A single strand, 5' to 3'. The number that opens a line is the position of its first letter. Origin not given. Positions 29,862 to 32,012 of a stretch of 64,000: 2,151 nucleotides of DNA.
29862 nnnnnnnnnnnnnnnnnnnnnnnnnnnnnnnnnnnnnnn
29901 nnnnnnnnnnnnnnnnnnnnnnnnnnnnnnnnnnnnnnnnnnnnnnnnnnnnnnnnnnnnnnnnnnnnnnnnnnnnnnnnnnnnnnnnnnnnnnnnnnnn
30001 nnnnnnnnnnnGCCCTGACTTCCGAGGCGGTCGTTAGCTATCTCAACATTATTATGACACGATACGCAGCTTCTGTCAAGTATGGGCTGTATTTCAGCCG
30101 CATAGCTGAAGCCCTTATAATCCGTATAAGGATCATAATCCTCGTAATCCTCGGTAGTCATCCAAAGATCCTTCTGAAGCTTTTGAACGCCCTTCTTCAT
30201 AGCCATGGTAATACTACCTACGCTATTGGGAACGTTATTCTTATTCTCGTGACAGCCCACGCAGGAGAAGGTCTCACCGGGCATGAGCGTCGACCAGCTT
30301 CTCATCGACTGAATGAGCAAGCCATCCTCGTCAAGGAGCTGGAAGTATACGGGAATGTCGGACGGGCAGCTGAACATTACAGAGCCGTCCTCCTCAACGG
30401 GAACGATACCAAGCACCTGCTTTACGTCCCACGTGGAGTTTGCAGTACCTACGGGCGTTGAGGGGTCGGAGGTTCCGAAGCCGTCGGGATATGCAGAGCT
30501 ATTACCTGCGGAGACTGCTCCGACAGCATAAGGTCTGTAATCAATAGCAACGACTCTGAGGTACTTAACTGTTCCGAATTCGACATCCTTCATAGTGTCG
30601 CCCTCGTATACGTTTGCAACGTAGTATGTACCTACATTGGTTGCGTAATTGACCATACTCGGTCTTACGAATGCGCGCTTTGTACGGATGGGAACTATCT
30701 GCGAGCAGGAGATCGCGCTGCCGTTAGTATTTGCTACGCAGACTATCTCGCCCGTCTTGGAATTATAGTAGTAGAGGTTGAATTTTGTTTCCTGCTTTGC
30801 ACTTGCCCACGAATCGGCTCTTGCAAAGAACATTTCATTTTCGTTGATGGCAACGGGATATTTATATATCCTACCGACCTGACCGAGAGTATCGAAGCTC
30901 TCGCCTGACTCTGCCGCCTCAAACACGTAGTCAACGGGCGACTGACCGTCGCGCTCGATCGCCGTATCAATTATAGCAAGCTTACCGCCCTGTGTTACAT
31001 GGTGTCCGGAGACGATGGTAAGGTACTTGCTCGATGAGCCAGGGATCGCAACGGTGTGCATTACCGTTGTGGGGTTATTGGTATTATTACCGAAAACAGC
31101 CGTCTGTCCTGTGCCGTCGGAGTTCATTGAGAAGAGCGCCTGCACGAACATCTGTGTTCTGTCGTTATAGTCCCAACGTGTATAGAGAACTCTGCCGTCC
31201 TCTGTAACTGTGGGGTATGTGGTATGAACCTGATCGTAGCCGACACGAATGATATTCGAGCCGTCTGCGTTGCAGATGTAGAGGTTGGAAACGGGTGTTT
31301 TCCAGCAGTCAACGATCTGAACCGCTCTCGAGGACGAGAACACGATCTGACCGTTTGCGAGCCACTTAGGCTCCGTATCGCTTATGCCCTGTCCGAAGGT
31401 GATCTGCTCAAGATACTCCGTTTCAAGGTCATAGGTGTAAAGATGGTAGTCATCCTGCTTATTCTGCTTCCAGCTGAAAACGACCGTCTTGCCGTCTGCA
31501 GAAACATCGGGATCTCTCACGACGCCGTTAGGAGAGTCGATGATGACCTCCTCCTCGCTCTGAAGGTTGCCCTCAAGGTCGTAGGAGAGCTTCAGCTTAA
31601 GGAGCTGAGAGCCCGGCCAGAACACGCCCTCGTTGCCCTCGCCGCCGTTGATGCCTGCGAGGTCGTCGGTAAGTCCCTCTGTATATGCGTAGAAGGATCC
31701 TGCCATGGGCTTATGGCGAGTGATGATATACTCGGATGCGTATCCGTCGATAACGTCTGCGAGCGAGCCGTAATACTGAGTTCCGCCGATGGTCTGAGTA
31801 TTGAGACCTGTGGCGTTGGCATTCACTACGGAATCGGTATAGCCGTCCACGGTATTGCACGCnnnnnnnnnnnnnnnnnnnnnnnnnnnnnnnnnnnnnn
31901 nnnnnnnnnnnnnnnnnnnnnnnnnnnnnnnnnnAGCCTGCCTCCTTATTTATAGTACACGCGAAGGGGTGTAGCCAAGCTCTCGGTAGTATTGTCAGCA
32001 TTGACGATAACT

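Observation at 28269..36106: Haem-c maturation genes plus two CXXCH lipoproteins embedded in a Firmicute glycan-utilisation operon (candidate novel extracytoplasmic redox module)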

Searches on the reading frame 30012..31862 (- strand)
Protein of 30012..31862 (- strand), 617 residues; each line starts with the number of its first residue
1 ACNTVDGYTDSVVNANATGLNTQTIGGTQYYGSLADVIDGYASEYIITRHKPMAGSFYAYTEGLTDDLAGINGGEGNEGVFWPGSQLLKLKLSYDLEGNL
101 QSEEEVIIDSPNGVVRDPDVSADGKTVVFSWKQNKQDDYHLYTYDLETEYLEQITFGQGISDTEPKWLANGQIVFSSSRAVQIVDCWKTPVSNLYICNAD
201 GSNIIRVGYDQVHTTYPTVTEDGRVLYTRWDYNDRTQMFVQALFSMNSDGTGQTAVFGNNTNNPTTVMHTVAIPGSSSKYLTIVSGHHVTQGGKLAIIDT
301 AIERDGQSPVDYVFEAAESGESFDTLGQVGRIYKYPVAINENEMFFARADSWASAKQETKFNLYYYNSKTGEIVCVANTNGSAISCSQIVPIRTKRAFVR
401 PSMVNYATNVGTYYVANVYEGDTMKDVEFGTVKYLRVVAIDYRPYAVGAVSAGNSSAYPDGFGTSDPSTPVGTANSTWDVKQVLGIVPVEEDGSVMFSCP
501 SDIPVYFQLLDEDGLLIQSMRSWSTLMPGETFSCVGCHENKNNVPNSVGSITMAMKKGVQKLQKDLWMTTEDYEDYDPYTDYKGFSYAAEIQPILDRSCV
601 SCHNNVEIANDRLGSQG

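Call 72: search_protein_representatives(protein=window:30012-31862:-)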
Query: 617 residues. Proteins with E-value up to 0.001 (for the whole library): 5992; up to 1e-10: 3065; up to 1e-30: 1071. The best 150 are listed.
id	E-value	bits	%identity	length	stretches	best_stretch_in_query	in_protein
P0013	0.0e+00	1054.0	75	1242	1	4-617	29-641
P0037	1.9e-225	766.6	60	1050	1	14-611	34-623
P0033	1.2e-217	740.8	59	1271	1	7-612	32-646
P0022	1.3e-215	734.1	57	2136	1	32-612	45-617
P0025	3.4e-212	722.8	56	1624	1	24-608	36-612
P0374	1.1e-211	721.1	56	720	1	37-615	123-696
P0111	2.8e-205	700.0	56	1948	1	14-607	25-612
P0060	1.4e-203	694.3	54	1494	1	20-611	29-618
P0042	7.9e-203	691.9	55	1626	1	10-613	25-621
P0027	2.4e-201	687.0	54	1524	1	34-615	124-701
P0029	3.2e-198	676.6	55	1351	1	31-614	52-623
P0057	7.2e-198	675.5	54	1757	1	12-606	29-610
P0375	7.9e-198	675.3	53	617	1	23-607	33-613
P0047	1.3e-196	671.4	54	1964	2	42-612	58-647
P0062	3.9e-196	669.8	53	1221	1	35-613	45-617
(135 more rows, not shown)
